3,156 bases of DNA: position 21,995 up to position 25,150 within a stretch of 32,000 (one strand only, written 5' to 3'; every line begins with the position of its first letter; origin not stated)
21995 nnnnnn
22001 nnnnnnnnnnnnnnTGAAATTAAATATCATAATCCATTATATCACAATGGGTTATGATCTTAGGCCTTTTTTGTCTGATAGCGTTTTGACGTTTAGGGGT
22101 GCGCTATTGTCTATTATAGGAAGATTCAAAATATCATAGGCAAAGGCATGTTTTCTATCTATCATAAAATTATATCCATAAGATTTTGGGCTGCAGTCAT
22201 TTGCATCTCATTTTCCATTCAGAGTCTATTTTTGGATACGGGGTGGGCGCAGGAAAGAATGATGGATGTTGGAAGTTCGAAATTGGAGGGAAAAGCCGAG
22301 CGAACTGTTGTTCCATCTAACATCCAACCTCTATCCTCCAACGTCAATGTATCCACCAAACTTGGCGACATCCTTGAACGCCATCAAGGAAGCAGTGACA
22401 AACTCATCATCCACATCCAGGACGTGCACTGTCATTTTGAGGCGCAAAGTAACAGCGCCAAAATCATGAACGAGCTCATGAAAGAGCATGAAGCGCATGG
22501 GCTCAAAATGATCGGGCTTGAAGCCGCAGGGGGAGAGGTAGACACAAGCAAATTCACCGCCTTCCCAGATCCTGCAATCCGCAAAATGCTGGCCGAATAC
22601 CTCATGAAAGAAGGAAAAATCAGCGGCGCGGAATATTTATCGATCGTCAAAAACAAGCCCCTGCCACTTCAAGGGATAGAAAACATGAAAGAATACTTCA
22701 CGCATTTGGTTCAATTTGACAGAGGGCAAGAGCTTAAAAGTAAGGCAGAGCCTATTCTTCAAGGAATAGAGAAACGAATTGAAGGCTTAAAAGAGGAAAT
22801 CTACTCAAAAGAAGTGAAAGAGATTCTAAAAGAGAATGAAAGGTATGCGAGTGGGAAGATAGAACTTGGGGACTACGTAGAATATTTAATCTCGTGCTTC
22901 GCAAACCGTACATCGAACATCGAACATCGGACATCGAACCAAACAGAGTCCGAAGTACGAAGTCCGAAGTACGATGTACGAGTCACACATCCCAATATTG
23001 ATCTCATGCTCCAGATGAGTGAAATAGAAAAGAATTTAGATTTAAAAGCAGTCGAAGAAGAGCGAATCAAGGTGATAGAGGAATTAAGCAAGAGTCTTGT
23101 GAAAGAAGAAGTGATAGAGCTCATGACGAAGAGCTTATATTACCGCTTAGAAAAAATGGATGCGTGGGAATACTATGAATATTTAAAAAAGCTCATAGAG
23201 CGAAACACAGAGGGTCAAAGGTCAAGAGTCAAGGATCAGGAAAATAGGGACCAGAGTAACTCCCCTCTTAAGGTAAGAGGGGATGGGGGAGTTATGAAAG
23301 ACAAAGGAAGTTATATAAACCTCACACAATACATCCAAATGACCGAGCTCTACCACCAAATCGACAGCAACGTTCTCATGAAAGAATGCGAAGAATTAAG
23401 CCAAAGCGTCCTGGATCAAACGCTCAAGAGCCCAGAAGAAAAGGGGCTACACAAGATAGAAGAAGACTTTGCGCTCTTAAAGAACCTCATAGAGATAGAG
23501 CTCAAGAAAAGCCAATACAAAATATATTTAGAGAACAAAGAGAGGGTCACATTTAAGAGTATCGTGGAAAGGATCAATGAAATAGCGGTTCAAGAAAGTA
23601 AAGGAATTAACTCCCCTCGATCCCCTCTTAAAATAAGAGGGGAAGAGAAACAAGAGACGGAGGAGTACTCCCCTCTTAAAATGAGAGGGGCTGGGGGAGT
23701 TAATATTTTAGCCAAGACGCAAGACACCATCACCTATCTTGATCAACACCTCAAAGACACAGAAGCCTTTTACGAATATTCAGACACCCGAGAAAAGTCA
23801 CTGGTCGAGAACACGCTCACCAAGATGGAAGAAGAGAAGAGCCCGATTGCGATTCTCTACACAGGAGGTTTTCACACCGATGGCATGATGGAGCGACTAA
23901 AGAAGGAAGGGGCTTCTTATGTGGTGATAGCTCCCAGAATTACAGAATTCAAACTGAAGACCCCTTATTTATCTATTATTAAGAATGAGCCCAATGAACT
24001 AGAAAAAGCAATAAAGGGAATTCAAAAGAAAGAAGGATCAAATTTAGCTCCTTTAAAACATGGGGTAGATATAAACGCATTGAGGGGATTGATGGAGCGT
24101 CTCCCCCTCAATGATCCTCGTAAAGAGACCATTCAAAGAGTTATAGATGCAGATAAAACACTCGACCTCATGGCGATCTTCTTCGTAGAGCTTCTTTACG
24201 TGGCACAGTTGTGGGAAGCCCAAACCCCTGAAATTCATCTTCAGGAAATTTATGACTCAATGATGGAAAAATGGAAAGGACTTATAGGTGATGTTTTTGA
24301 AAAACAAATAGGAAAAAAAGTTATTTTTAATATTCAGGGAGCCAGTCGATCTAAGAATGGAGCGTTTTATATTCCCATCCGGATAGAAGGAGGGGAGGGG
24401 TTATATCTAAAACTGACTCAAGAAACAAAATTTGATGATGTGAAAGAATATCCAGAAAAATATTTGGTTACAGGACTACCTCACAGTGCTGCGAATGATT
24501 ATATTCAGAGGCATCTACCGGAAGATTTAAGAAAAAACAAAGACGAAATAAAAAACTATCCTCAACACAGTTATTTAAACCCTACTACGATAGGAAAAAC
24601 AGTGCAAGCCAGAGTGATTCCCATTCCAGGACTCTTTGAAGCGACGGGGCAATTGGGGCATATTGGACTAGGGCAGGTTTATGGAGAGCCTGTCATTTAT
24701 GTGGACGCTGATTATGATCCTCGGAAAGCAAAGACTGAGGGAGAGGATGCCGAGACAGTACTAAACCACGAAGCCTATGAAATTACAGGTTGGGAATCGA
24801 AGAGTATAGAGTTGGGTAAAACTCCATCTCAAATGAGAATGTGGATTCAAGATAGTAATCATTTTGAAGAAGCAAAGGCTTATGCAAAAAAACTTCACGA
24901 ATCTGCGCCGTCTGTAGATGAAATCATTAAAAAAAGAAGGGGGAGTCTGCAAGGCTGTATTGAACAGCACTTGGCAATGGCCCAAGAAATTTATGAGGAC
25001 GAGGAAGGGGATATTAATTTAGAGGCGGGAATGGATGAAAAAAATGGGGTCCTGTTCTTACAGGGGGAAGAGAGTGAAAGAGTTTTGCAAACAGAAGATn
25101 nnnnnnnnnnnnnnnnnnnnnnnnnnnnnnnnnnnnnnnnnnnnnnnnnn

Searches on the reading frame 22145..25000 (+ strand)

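Call 7: search_protein_families(library=pfam, proteins=[window:22145-25000:+], max_evalue=0.1)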
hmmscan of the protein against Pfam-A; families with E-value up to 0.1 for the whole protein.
window:22145-25000:+ (952 aa): 2 families
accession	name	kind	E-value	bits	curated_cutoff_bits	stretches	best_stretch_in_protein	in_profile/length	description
PF23202.1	PAH_ZNF598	-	0.00091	19.9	25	0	310-355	7-54/83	ZNF598 PAH domain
PF21826.1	DUF6887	-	0.0054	17.4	24.2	0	531-551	15-36/62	Family of unknown function (DUF6887)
